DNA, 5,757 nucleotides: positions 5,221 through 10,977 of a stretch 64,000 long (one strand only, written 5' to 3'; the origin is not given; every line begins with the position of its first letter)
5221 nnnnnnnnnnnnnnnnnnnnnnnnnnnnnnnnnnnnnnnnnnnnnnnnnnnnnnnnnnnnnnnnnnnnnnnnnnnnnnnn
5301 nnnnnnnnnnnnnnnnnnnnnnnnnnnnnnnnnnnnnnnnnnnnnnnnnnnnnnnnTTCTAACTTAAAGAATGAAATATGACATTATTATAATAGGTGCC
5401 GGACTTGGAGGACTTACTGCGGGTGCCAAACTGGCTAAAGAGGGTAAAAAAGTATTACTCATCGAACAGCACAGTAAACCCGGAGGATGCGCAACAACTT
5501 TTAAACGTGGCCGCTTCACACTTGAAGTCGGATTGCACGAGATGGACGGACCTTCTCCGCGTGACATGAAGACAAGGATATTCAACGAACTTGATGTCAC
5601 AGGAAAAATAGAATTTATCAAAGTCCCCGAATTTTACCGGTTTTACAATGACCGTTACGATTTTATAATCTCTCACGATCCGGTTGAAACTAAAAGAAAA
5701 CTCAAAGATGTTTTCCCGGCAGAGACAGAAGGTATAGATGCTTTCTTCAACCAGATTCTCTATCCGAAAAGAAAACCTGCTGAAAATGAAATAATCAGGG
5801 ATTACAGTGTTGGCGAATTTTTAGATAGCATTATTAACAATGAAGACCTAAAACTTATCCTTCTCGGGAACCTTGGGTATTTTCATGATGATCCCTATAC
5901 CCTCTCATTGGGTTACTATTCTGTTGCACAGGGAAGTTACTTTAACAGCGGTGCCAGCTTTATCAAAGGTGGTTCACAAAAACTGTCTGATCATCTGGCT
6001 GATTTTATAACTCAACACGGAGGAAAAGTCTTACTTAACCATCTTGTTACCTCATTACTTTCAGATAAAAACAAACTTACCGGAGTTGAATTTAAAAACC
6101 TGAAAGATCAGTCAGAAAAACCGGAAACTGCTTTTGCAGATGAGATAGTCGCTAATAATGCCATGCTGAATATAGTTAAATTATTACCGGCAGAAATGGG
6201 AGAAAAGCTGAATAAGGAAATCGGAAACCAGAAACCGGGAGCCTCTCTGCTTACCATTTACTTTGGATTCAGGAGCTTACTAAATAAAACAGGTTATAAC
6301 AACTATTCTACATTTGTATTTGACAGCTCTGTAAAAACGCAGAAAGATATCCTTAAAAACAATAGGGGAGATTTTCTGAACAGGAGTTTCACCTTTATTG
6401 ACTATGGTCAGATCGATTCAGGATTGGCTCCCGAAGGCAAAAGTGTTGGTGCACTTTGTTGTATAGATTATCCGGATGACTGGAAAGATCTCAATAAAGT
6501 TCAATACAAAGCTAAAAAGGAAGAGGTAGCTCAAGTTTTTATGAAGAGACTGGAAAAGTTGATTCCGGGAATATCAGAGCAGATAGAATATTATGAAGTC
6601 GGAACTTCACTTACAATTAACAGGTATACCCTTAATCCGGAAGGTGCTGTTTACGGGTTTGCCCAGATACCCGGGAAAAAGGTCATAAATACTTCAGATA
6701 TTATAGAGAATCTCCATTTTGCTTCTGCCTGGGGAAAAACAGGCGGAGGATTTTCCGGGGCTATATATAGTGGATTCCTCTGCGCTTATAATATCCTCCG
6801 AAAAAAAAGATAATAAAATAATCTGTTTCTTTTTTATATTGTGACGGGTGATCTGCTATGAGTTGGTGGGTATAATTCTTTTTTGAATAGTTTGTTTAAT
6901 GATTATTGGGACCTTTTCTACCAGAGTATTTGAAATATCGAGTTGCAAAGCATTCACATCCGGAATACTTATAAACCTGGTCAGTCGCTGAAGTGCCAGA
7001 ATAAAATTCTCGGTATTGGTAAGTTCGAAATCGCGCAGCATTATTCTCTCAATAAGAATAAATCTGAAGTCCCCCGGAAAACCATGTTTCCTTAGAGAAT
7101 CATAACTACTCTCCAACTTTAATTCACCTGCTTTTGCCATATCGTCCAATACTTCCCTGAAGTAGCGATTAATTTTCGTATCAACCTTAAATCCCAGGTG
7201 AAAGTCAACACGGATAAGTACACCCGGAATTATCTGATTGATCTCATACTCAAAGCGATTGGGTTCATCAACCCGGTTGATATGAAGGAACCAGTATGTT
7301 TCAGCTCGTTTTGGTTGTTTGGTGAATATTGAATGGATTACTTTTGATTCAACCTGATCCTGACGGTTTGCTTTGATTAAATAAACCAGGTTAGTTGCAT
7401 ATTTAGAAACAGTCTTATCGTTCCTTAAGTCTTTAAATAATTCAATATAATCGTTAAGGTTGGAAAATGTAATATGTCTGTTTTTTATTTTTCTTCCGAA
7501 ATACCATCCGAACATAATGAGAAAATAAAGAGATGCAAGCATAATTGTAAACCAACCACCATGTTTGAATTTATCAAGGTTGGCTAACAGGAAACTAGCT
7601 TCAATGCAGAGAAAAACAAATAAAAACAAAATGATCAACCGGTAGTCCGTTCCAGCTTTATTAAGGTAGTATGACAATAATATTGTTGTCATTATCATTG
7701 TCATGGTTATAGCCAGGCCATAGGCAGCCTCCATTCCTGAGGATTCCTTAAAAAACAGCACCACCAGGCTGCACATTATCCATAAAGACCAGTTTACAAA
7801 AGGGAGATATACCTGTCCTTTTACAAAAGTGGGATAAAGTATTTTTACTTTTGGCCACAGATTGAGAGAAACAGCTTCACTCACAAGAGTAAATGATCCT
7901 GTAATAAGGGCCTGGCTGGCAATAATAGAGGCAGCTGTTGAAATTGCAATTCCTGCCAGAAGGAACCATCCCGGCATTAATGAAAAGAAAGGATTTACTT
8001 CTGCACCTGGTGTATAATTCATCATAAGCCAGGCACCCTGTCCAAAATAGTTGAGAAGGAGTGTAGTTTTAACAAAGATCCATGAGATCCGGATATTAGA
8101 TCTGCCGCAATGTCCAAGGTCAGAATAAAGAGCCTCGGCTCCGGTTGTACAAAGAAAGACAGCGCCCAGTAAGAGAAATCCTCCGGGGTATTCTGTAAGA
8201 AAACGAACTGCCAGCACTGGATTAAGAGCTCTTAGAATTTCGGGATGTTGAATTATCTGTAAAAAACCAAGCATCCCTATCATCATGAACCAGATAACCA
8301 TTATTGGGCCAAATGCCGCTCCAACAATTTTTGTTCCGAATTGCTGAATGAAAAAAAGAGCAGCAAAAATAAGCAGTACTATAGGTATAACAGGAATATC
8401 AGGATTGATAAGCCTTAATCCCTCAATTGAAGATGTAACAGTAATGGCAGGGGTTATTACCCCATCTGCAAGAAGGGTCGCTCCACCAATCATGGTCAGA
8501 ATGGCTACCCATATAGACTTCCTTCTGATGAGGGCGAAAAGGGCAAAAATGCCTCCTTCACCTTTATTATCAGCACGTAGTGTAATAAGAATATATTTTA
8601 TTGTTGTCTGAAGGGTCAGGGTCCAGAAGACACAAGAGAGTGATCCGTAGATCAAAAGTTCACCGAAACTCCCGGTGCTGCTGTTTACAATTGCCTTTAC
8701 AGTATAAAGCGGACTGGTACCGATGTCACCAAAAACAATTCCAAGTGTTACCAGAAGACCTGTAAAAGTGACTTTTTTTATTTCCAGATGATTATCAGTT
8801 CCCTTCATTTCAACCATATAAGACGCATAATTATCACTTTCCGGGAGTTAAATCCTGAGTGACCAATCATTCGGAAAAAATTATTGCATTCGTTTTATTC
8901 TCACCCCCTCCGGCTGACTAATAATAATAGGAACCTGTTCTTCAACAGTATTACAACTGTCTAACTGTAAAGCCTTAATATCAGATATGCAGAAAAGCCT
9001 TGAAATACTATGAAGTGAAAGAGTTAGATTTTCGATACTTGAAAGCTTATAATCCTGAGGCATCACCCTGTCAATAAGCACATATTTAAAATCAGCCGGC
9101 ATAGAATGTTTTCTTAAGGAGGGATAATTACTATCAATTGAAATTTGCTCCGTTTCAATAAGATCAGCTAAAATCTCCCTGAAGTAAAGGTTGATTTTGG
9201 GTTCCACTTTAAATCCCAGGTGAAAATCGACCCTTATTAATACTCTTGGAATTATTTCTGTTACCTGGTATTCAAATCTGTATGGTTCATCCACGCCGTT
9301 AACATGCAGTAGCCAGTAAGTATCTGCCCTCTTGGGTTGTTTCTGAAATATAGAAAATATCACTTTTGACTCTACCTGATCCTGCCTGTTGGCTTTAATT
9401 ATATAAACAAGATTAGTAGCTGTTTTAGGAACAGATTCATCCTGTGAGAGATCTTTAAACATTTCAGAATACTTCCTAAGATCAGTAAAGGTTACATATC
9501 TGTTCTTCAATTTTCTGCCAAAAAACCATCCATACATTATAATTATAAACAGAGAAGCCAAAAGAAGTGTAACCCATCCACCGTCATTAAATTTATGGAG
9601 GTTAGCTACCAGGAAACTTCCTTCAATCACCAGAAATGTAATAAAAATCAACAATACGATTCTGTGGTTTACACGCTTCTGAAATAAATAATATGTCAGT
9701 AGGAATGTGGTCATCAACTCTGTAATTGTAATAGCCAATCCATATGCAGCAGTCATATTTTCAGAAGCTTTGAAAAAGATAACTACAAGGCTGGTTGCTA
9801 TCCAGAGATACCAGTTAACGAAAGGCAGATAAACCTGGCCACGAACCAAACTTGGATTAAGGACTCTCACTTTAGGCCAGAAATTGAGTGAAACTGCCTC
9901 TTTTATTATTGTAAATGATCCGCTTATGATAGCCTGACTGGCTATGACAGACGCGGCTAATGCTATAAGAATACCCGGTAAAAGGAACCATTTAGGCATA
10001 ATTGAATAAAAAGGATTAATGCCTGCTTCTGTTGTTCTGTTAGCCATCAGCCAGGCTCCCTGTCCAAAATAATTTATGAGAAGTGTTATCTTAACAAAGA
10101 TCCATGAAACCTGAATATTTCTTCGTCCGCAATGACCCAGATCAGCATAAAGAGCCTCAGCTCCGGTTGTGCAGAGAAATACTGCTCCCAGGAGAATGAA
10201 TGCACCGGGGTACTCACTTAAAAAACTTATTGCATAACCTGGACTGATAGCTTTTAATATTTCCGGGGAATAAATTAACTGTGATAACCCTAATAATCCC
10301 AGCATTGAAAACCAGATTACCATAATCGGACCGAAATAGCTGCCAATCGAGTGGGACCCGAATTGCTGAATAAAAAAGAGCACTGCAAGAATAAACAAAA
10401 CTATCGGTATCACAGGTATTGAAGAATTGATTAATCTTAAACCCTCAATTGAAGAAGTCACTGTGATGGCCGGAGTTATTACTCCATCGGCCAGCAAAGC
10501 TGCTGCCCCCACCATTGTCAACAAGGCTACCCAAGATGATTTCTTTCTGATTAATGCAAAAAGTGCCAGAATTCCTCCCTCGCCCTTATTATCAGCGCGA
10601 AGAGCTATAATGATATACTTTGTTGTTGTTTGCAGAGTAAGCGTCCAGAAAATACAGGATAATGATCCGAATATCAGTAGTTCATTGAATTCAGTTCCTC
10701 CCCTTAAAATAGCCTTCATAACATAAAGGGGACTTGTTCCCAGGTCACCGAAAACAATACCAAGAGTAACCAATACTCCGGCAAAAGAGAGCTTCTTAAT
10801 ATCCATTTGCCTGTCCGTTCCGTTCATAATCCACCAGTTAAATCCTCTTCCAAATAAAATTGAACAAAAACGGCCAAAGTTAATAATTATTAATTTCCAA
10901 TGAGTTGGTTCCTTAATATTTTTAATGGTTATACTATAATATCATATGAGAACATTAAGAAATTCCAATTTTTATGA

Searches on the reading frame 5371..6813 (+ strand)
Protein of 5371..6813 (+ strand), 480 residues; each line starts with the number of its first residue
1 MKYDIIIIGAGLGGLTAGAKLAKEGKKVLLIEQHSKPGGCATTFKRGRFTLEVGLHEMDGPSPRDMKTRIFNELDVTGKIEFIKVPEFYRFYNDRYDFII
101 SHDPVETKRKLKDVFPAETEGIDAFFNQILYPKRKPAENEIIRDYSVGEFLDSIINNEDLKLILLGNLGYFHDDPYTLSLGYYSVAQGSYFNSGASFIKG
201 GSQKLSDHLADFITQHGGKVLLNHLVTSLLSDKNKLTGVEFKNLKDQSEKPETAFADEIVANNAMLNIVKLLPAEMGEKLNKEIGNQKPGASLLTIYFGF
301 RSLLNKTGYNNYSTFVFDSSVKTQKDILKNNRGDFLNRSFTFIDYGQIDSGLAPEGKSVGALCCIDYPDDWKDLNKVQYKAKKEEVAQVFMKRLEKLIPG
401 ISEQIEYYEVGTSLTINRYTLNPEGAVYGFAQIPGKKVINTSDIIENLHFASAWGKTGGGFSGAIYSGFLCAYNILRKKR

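Call 45: search_protein_families(library=pfam, proteins=[window:5371-6813:+], max_evalue=0.0001)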
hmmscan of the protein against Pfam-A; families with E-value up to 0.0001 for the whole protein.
window:5371-6813:+ (480 aa): 9 families
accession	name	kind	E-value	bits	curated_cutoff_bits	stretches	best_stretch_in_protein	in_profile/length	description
PF01593.30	Amino_oxidase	-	2.6e-20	73.6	19.8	1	12-476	1-443/443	Flavin containing amine oxidoreductase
PF13450.12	NAD_binding_8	-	3e-15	56.7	21.9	1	7-64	1-58/68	NAD(P)-binding Rossmann-like domain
PF00890.30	FAD_binding_2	-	2e-11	44.2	20.4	1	4-49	1-45/414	FAD binding domain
PF12831.13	FAD_oxidored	-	1.8e-10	41.1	27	1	4-128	1-109/416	FAD dependent oxidoreductase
PF01266.30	DAO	-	7.3e-10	39.3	27.9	1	4-44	1-40/353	FAD dependent oxidoreductase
PF01946.23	Thi4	-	1.2e-06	28.4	26.2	1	2-41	17-57/235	Thi4 family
PF01494.25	FAD_binding_3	-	1.7e-05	24.7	22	1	3-36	2-35/349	FAD binding domain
PF07992.20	Pyr_redox_2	-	1.8e-05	24.8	26.1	1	3-36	1-31/291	Pyridine nucleotide-disulphide oxidoreductase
PF03486.20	HI0933_like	-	3.3e-05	23.9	50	0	4-38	2-36/244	HI0933-like protein Rossmann domain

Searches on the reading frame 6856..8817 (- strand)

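Call 45: search_protein_families(library=pfam, proteins=[window:6856-8817:-], max_evalue=0.0001)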
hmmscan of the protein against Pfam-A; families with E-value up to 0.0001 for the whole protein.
window:6856-8817:- (653 aa): 2 families
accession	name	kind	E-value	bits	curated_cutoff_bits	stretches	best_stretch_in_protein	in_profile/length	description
PF02705.21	K_trans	-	2.4e-153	511.3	24.8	1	22-451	3-443/454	K+ potassium transporter integral membrane domain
PF22776.1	K_trans_C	-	6.2e-11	42.8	24.8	1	476-572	3-88/151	K+ potassium transporter C-terminal domain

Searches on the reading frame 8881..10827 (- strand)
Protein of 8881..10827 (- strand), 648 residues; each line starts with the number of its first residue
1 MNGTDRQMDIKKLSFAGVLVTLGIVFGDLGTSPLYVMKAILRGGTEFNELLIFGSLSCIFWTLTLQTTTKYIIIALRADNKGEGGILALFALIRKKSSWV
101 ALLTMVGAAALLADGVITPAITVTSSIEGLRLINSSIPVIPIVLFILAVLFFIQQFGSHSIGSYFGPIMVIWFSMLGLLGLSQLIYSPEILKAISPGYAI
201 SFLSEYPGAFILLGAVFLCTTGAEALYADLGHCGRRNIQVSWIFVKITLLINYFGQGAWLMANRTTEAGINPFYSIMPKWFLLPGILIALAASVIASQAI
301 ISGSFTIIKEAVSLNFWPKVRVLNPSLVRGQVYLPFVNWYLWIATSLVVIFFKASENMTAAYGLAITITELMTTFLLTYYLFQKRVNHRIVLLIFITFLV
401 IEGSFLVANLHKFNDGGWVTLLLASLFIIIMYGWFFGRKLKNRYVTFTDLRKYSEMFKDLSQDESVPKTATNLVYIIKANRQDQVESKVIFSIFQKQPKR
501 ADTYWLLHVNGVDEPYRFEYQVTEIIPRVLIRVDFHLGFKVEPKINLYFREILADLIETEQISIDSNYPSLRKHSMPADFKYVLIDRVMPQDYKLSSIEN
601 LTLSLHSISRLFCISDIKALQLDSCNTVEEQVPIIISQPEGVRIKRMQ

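Call 45: search_protein_families(library=pfam, proteins=[window:8881-10827:-], max_evalue=0.0001)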
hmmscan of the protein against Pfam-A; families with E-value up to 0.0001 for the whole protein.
window:8881-10827:- (648 aa): 2 families
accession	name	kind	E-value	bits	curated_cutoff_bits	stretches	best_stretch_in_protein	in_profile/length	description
PF02705.21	K_trans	-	2.5e-153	511.3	24.8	1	19-445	3-441/454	K+ potassium transporter integral membrane domain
PF22776.1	K_trans_C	-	2.7e-10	40.7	24.8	1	472-628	3-143/151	K+ potassium transporter C-terminal domain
